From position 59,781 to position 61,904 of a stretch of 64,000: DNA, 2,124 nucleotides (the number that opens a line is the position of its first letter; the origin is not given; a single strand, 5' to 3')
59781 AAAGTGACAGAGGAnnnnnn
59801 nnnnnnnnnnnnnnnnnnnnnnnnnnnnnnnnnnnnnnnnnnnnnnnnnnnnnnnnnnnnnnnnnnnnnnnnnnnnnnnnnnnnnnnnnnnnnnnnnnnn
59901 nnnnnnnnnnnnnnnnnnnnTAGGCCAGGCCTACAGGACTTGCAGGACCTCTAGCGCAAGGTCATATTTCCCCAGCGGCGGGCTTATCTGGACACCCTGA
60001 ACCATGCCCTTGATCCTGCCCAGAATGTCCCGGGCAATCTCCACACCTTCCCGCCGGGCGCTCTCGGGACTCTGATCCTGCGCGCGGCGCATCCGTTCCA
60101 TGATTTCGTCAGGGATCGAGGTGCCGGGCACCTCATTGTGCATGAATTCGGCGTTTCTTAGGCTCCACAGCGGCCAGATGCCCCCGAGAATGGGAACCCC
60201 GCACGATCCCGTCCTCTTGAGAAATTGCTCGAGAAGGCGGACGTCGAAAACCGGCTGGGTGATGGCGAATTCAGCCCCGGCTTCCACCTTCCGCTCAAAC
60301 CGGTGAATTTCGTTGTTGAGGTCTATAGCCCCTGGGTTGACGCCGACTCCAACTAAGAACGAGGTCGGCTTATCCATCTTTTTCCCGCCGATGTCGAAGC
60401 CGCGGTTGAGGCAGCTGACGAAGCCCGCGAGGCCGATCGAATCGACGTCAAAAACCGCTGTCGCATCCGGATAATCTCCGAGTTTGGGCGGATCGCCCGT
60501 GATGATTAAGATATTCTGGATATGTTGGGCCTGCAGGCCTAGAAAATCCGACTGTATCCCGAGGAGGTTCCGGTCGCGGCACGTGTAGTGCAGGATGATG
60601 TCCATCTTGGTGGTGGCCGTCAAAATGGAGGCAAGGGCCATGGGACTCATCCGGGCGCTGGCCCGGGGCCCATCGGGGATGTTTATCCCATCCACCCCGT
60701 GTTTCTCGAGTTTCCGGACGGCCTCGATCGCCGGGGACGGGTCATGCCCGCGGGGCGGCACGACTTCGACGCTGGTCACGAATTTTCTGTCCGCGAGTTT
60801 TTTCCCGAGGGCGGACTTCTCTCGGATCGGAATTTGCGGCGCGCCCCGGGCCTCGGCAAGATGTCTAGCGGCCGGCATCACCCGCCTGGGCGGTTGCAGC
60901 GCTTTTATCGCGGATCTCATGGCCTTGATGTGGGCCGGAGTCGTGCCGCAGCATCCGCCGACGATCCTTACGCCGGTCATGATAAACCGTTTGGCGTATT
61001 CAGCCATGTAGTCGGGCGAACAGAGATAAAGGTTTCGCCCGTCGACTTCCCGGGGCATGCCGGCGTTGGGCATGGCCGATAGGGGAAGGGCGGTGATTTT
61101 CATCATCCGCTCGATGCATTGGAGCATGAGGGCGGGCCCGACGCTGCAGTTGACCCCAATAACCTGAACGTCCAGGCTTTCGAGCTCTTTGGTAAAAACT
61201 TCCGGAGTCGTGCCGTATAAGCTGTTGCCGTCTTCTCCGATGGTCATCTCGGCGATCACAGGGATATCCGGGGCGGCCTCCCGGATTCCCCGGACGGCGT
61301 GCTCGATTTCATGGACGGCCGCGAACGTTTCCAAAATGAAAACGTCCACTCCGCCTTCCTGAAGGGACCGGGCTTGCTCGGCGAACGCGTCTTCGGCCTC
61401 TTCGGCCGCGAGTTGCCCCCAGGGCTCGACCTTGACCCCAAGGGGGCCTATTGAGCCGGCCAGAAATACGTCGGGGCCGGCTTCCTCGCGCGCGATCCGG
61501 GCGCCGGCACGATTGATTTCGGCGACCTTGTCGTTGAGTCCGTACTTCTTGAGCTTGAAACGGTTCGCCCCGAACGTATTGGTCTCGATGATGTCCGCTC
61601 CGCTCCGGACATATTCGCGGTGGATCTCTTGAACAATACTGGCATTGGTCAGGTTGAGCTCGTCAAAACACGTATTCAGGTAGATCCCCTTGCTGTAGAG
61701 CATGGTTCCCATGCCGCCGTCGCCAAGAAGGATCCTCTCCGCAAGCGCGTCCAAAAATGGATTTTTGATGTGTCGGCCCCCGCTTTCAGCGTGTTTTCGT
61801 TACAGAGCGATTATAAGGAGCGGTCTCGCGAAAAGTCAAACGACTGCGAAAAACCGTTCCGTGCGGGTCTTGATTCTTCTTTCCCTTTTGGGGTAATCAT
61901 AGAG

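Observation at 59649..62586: Island boundary: a 39-codon remnant of a MetH-type pterin-binding domain abuts the convergent HMT/MTHFR gene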

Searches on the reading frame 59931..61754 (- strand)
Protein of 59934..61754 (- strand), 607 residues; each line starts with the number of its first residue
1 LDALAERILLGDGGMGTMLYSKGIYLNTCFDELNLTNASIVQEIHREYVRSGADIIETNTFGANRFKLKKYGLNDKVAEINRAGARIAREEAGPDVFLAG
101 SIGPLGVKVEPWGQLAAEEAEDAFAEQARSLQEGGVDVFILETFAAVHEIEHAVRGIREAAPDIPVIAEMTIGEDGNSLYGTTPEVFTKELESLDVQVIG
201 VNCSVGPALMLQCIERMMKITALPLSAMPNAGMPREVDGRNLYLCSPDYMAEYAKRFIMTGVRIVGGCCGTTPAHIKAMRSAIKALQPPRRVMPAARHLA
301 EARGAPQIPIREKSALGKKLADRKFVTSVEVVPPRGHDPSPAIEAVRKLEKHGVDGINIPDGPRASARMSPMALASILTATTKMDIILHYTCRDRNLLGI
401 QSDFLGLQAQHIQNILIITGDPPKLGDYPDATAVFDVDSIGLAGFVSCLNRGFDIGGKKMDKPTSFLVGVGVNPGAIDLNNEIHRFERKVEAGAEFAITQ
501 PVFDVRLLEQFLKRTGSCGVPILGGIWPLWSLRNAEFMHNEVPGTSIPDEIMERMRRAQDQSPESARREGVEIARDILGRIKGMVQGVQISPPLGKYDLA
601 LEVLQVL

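Call 3: search_protein_families(library=pfam, proteins=[window:59934-61754:-], max_evalue=10)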
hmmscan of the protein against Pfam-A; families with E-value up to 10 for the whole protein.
window:59934-61754:- (607 aa): 4 families
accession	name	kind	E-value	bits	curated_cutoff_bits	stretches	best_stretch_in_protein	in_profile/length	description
PF02574.22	S-methyl_trans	-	6.6e-73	246.5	22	1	9-282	1-282/283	Homocysteine S-methyltransferase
PF02219.23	MTHFR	-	1.5e-33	116.8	24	1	318-581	4-260/287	Methylenetetrahydrofolate reductase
PF13472.12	Lipase_GDSL_2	-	0.044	14.7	32.9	0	132-176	69-115/178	GDSL-like Lipase/Acylhydrolase family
PF13714.12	PEP_mutase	-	0.072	13.1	31.5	1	338-373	83-119/240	Phosphoenolpyruvate phosphomutase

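Call 9: find_related_loci(query=window:59934-61754:-, collection=genome_contigs, flank=6000)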
Query window:59934-61754:- (607 aa) in genome_contigs; peptide patterns used: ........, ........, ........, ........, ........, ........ (x = any residue, [..] = any of these).
289 stretches matched a pattern; 220 encode a relative of the query (tblastn E <= 1e-3); the best 80 are kept; 80 distinct loci.
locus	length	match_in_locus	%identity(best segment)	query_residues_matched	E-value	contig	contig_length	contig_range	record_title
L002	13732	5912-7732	91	1-607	0e+0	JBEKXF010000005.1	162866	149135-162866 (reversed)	MAG: Candidatus Aminicenantales bacterium isolate SPRUCE 645 SPRUCE_645_5, whole genome shotgun sequence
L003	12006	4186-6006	81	1-607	0e+0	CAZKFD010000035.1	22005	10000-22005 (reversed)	MAG TPA_asm: uncultured Eubacteriales bacterium isolate SRP140028_co1_355 genome assembly, contig: k141_6312606, whole g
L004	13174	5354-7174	83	1-607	0e+0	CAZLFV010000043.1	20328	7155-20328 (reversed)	MAG TPA_asm: uncultured Eubacteriales bacterium isolate SRP231805_co1_145 genome assembly, contig: NODE_1372_length_2032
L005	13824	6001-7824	73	1-607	0e+0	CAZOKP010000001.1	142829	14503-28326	MAG TPA_asm: uncultured Eubacteriales bacterium isolate binchicken_co189_413 genome assembly, contig: NODE_29_length_142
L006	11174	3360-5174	73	1-605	0e+0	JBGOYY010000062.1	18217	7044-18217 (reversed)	MAG: Candidatus Aminicenantia bacterium isolate OBJ_0618_130150_31 k141_1792601_length_18217_cov_26.0213, whole genome s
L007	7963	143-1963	74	1-604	0e+0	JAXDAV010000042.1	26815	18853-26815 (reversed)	MAG: Candidatus Aminicenantes bacterium isolate POMEDNA-B01 Raw1_k127_697572, whole genome shotgun sequence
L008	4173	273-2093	73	1-607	0e+0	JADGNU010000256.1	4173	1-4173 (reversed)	MAG: Candidatus Aminicenantes bacterium isolate Chersky.35_14 contig-100_12966, whole genome shotgun sequence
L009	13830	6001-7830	73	1-607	0e+0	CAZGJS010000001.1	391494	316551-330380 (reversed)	MAG TPA_asm: uncultured Eubacteriales bacterium isolate SRP302447_co1_263 genome assembly, contig: NODE_56_length_391494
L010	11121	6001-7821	73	1-607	0e+0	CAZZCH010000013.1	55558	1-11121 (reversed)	MAG TPA_asm: uncultured Eubacteriales bacterium isolate SRP178699_co1_153 genome assembly, contig: NODE_489_length_55558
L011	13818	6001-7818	73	1-605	0e+0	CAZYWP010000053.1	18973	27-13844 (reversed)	MAG TPA_asm: uncultured Eubacteriales bacterium isolate binchicken_co376_295 genome assembly, contig: NODE_2780_length_1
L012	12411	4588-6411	69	1-607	0e+0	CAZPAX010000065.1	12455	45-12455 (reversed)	MAG TPA_asm: uncultured Eubacteriales bacterium isolate binchicken_co124_359 genome assembly, contig: NODE_3224_length_1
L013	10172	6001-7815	69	4-607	0e+0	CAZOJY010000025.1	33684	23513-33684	MAG TPA_asm: uncultured Eubacteriales bacterium isolate binchicken_co275_143 genome assembly, contig: NODE_1368_length_3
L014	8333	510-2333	68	1-607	0e+0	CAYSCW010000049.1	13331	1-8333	MAG TPA_asm: uncultured Eubacteriales bacterium isolate binchicken_co34_437 genome assembly, contig: NODE_7881_length_13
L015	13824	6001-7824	70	1-607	0e+0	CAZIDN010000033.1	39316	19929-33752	MAG TPA_asm: uncultured Eubacteriales bacterium isolate binchicken_co376_288 genome assembly, contig: NODE_778_length_39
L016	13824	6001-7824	69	1-607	0e+0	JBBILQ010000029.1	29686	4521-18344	MAG: Candidatus Aminicenantes bacterium isolate RVF170221_bin_212 NODE_1235_length_29686_cov_5.648712, whole genome shot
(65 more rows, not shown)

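Call 14: search_protein_families(library=pfam, proteins=[L002:7746-8546:-, L003:6028-6822:-, L002:9064-9612:-, L002:10733-12364:-, L002:3991-5388:+, L002:2703-3980:+], max_evalue=0.01)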
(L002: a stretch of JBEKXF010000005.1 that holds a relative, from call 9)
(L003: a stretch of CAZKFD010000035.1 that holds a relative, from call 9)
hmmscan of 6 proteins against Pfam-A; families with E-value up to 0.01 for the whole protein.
L002:7746-8546:- (267 aa): 2 families
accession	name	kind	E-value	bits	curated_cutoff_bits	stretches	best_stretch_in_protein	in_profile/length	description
PF00809.28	Pterin_bind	-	9.4e-19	68.4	25.5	1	5-226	1-242/244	Pterin binding enzyme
PF03599.22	CdhD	-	0.0015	17.8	24.8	1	63-165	91-180/387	CO dehydrogenase/acetyl-CoA synthase delta subunit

L003:6028-6822:- (265 aa): 1 family
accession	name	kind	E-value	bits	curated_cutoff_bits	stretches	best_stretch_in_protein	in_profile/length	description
PF00809.28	Pterin_bind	-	7.4e-22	78.6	25.5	1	5-226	1-242/244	Pterin binding enzyme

L002:9064-9612:- (182 aa): 2 families
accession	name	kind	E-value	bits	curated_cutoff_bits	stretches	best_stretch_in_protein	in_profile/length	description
PF09430.16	EMC7_beta-sandw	-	0.0015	19.1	26.6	1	104-171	4-66/122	ER membrane protein complex subunit 7, beta-sandwich domain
PF13715.12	CarbopepD_reg_2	-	0.004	17.6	32.2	1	125-158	25-58/88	CarboxypepD_reg-like domain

L002:10733-12364:- (543 aa): 3 families
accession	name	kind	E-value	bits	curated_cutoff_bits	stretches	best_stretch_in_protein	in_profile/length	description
PF03354.21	TerL_ATPase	-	1.9e-06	28.2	23.7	1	81-219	14-148/178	Terminase large subunit, ATPase domain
PF03237.21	Terminase_6N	-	0.0037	17.4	22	0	99-217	2-119/215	Terminase large subunit, T4likevirus-type, N-terminal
PF19067.5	DUF5763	-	0.0082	16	26.3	0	3-31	3-30/39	Family of unknown function (DUF5763)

L002:3991-5388:+ (465 aa): 4 families
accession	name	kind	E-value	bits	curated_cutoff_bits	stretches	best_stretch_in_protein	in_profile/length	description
PF00696.33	AA_kinase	-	9.3e-40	137.2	24.9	1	6-290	2-234/234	Amino acid kinase family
PF22468.2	ACT_9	-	1.6e-25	89.1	27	2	398-458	1-61/61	ACT domain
PF13840.12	ACT_7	-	5.3e-14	52.2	27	2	392-456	3-65/65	ACT domain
PF01842.31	ACT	-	7.5e-08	32.5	27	1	408-448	10-52/66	ACT domain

L002:2703-3980:+ (425 aa): 2 families
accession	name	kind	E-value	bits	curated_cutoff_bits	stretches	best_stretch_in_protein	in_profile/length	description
PF01118.30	Semialdhyde_dh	-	8.7e-29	100.8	26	1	76-202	1-119/121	Semialdehyde dehydrogenase, NAD binding domain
PF02774.23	Semialdhyde_dhC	-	2.4e-27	96.7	26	1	230-404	1-183/184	Semialdehyde dehydrogenase, dimerisation domain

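Call 20: find_homologous_proteins(query=L002:7746-8546:-, max_evalue=1e-20)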
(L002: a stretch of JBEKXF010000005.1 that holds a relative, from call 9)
Query L002:7746-8546:- (267 aa): 854 proteins with E <= 1e-20 among 4884 candidates; the best 120 are listed.
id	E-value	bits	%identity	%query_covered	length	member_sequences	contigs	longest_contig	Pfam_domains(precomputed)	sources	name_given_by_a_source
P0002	1.9e-159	547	96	100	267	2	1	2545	PF00809.29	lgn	-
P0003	3.8e-148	510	89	100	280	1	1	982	PF00809.29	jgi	jgi:5-methyltetrahydrofolate--homocysteine methyltransferase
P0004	5.5e-147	506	89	100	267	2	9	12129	PF00809.29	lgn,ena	-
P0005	1.0e-145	502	88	100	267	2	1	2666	PF00809.29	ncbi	ncbi:MAG: dihydropteroate synthase [Candidatus Aminicenantales bacterium]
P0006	6.8e-143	493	87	100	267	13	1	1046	PF00809.29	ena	-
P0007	3.3e-141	487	85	100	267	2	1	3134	PF00809.29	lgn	-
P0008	5.5e-141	486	85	100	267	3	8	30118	PF00809.29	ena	-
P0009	2.8e-139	481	84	100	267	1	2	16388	PF00809.29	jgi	jgi:5-methyltetrahydrofolate--homocysteine methyltransferase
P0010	1.7e-138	478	82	99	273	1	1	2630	PF00809.29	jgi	jgi:cobalamin-dependent methionine synthase I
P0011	2.4e-138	478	84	100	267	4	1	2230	PF00809.29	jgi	-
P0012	1.1e-137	476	82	100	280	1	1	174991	PF00809.29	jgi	jgi:5-methyltetrahydrofolate--homocysteine methyltransferase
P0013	1.5e-137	475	83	100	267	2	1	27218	PF00809.29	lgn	-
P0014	2.9e-136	471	82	100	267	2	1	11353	PF00809.29,PF03599.23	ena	-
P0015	3.2e-136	471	81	100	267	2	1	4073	PF00809.29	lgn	-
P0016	3.4e-136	471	83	100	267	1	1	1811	PF00809.29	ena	-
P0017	6.4e-132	457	78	100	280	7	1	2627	PF00809.29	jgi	jgi:cobalamin-dependent methionine synthase I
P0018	7.4e-132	456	79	100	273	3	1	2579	PF00809.29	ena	-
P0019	1.4e-131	456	85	93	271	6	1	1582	PF00809.29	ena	-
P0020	1.8e-128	445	76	100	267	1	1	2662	PF00809.29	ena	-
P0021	1.9e-128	445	77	100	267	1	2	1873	PF00809.29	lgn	-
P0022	2.8e-124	432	75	99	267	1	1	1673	PF00809.29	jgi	jgi:cobalamin-dependent methionine synthase I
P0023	1.8e-123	429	73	99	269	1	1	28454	PF00809.29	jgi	jgi:cobalamin-dependent methionine synthase I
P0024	7.0e-117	407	70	99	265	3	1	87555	PF00809.29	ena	-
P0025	9.1e-113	394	69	99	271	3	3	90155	PF00809.29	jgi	-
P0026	2.4e-110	386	67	99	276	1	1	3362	PF00809.29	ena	-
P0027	5.2e-109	382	67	99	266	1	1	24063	PF00809.29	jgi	jgi:5-methyltetrahydrofolate--homocysteine methyltransferase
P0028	3.1e-108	379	66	99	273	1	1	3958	PF00809.29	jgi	jgi:5-methyltetrahydrofolate--homocysteine methyltransferase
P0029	5.0e-107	375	64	99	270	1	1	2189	PF00809.29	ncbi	-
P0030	1.1e-106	374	65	99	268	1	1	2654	PF00809.29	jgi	-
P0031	1.3e-106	374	67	99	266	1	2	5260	PF00809.29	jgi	jgi:5-methyltetrahydrofolate--homocysteine methyltransferase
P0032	1.9e-106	373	65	99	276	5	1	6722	PF00809.29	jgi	jgi:5-methyltetrahydrofolate--homocysteine methyltransferase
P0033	2.4e-106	373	63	99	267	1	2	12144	PF00809.29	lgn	-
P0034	2.4e-106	373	63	99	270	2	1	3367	PF00809.29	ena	-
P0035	2.4e-106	373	65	99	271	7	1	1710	PF00809.29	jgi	jgi:5-methyltetrahydrofolate corrinoid/iron sulfur protein methyltransferase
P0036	1.7e-105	370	63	99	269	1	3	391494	PF00809.29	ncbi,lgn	-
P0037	3.2e-105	369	64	99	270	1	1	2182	PF00809.29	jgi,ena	-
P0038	1.1e-104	368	63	99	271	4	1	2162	PF00809.29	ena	-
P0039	4.1e-104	366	64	100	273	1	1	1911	PF00809.29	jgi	jgi:cobalamin-dependent methionine synthase I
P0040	4.4e-104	366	63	100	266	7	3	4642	PF00809.29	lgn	-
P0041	4.7e-104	365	63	99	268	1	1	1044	PF00809.29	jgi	jgi:5-methyltetrahydrofolate--homocysteine methyltransferase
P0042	6.0e-104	365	63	100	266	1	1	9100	PF00809.29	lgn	-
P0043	1.3e-103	364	62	99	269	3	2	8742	PF00809.29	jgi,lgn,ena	-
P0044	2.3e-103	363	64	99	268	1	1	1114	PF00809.29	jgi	jgi:5-methyltetrahydrofolate--homocysteine methyltransferase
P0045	6.6e-102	358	62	99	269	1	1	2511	PF00809.29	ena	-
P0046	1.8e-101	357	63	99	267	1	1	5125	PF00809.29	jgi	jgi:cobalamin-dependent methionine synthase I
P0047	3.4e-101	356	62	99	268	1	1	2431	PF00809.29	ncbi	-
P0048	8.6e-101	355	62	99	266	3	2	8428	PF00809.29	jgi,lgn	jgi:5-methyltetrahydrofolate--homocysteine methyltransferase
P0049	8.9e-101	355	62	99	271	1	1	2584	PF00809.29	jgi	-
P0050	1.5e-100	354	63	99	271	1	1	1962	PF00809.29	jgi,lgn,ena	-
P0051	1.5e-100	354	60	100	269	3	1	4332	PF00809.29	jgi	-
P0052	2.3e-100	353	62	99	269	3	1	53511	PF00809.29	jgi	jgi:cobalamin-dependent methionine synthase I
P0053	5.8e-100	352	62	99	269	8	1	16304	PF00809.29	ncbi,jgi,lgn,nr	ncbi:MAG TPA: dihydropteroate synthase [Candidatus Desulfaltia sp.]|nr:dihydropteroate synthase [Can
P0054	1.7e-99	351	60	99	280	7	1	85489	PF00809.29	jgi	jgi:cobalamin-dependent methionine synthase I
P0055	1.5e-98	347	60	99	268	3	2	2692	PF00809.29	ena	-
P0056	1.8e-98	347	61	99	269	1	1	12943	PF00809.29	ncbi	-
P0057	6.0e-98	345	60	99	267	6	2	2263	PF00809.29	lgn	-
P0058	8.4e-98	345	60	99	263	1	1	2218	PF00809.29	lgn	-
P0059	4.2e-97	343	62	99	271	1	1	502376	PF00809.29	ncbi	-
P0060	7.5e-97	342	60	99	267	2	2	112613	PF00809.29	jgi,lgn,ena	jgi:5-methyltetrahydrofolate--homocysteine methyltransferase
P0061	1.2e-96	341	61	97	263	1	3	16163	PF00809.29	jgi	-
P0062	2.0e-96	340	59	99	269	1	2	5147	PF00809.29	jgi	jgi:5-methyltetrahydrofolate--homocysteine methyltransferase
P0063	2.1e-96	340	60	97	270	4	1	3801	PF00809.29,PF03599.23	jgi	jgi:cobalamin-dependent methionine synthase I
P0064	2.4e-96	340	60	99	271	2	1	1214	PF00809.29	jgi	-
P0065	2.5e-96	340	60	99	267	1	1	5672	PF00809.29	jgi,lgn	jgi:5-methyltetrahydrofolate--homocysteine methyltransferase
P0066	2.7e-96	340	60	99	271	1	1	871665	PF00809.29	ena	-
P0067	2.9e-96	340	60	98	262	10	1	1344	PF00809.29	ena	-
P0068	3.8e-96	340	59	99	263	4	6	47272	PF00809.29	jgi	jgi:5-methyltetrahydrofolate--homocysteine methyltransferase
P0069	6.4e-96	339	60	97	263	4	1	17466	PF00809.29,PF03599.23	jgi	jgi:cobalamin-dependent methionine synthase I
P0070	1.2e-95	338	59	99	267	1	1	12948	PF00809.29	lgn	-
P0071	1.2e-95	338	58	99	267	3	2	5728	PF00809.29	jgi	jgi:cobalamin-dependent methionine synthase I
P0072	1.6e-95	338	59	98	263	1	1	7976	PF00809.29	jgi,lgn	-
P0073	1.8e-95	337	59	97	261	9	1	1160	PF00809.29,PF03599.23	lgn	-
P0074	1.9e-95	337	60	99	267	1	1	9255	PF00809.29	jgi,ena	-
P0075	2.0e-95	337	59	99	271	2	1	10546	PF00809.29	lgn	-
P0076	2.1e-95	337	59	99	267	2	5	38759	PF00809.29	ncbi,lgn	-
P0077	2.2e-95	337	59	97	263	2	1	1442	PF00809.29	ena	-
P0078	3.1e-95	337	57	99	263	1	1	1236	PF00809.29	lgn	-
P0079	3.6e-95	336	60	97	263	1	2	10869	PF00809.29,PF03599.23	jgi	jgi:cobalamin-dependent methionine synthase I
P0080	4.8e-95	336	59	97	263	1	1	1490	PF00809.29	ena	-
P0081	6.5e-95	336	60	99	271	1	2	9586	PF00809.29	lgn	-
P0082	6.6e-95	335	57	99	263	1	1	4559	PF00809.29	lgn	-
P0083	6.7e-95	335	58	99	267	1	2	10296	PF00809.29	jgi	jgi:cobalamin-dependent methionine synthase I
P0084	1.7e-94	334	58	99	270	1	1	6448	PF00809.29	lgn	-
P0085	2.0e-94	334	58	97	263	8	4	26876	PF00809.29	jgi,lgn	jgi:cobalamin-dependent methionine synthase I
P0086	2.4e-94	334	60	97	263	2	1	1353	PF00809.29,PF03599.23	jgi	-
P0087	2.8e-94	333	58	97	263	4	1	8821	PF00809.29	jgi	jgi:5-methyltetrahydrofolate--homocysteine methyltransferase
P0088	3.6e-94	333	59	99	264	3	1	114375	PF00809.29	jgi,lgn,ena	-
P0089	3.8e-94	333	61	99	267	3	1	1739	PF00809.29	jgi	jgi:cobalamin-dependent methionine synthase I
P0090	5.0e-94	333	60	97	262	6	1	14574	PF00809.29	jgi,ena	-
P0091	5.4e-94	332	60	98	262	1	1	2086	PF00809.29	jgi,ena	-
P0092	5.8e-94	332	57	97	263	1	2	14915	PF00809.29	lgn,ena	-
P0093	7.1e-94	332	59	98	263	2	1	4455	PF00809.29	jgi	jgi:5-methyltetrahydrofolate--homocysteine methyltransferase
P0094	8.0e-94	332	56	99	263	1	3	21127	PF00809.29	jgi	jgi:5-methyltetrahydrofolate--homocysteine methyltransferase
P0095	8.8e-94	332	59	98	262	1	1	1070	PF00809.29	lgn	-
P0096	9.1e-94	332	59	98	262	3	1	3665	PF00809.29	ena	-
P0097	1.2e-93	331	59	97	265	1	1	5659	PF00809.29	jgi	jgi:5-methyltetrahydrofolate--homocysteine methyltransferase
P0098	1.6e-93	331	59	98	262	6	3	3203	PF00809.29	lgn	-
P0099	1.6e-93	331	58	97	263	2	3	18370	PF00809.29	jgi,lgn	-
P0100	1.9e-93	331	58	98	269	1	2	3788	PF00809.29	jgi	-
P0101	2.4e-93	330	59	98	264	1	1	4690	PF00809.29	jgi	jgi:cobalamin-dependent methionine synthase I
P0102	2.7e-93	330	59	97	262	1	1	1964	PF00809.29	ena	-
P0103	3.4e-93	330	58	97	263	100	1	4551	PF00809.29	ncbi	-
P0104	4.3e-93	330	55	97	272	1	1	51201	PF00809.29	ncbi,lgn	ncbi:MAG: dihydropteroate synthase [Candidatus Aminicenantales bacterium]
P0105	4.5e-93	329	58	98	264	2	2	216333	PF00809.29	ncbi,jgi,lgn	jgi:5-methyltetrahydrofolate--homocysteine methyltransferase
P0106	4.7e-93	329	59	97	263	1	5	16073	PF00809.29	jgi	jgi:5-methyltetrahydrofolate--homocysteine methyltransferase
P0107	5.3e-93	329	56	99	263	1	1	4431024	PF00809.29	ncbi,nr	ncbi:MAG: dihydropteroate synthase [Candidatus Aminicenantes bacterium]|nr:MAG: dihydropteroate synt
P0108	6.2e-93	329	57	97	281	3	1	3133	PF00809.29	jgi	jgi:5-methyltetrahydrofolate--homocysteine methyltransferase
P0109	6.7e-93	329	56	99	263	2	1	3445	PF00809.29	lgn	-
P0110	8.2e-93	329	57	97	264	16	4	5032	PF00809.29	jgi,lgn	jgi:5-methyltetrahydrofolate--homocysteine methyltransferase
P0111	9.2e-93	328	56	98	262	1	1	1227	PF00809.29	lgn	-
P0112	9.9e-93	328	59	97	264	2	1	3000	PF00809.29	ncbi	-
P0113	1.0e-92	328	59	97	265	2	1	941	PF00809.29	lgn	-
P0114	1.0e-92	328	57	97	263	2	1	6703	PF00809.29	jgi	jgi:cobalamin-dependent methionine synthase I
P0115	1.4e-92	328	58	97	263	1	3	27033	PF00809.29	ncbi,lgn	-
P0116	2.5e-92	327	59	97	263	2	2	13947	PF00809.29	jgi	-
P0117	2.9e-92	327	55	99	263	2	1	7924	PF00809.29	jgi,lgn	-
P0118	3.1e-92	327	59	97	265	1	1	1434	PF00809.29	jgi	jgi:5-methyltetrahydrofolate--homocysteine methyltransferase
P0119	3.2e-92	327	58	97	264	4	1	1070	PF00809.29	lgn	-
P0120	4.1e-92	326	58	100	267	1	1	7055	PF00809.29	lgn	-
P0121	4.3e-92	326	58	97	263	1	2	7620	PF00809.29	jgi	jgi:5-methyltetrahydrofolate--homocysteine methyltransferase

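Call 22: find_encoding_contigs(protein=P0006, flank=3000, max_places=6)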
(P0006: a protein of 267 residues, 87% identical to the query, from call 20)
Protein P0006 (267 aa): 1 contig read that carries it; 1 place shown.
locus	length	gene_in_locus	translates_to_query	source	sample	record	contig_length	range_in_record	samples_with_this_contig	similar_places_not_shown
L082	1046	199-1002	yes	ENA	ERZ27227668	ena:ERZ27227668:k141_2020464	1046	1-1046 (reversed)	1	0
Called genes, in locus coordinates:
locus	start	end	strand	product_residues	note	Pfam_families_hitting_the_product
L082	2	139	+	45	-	?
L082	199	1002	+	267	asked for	PF00809:Pterin_bind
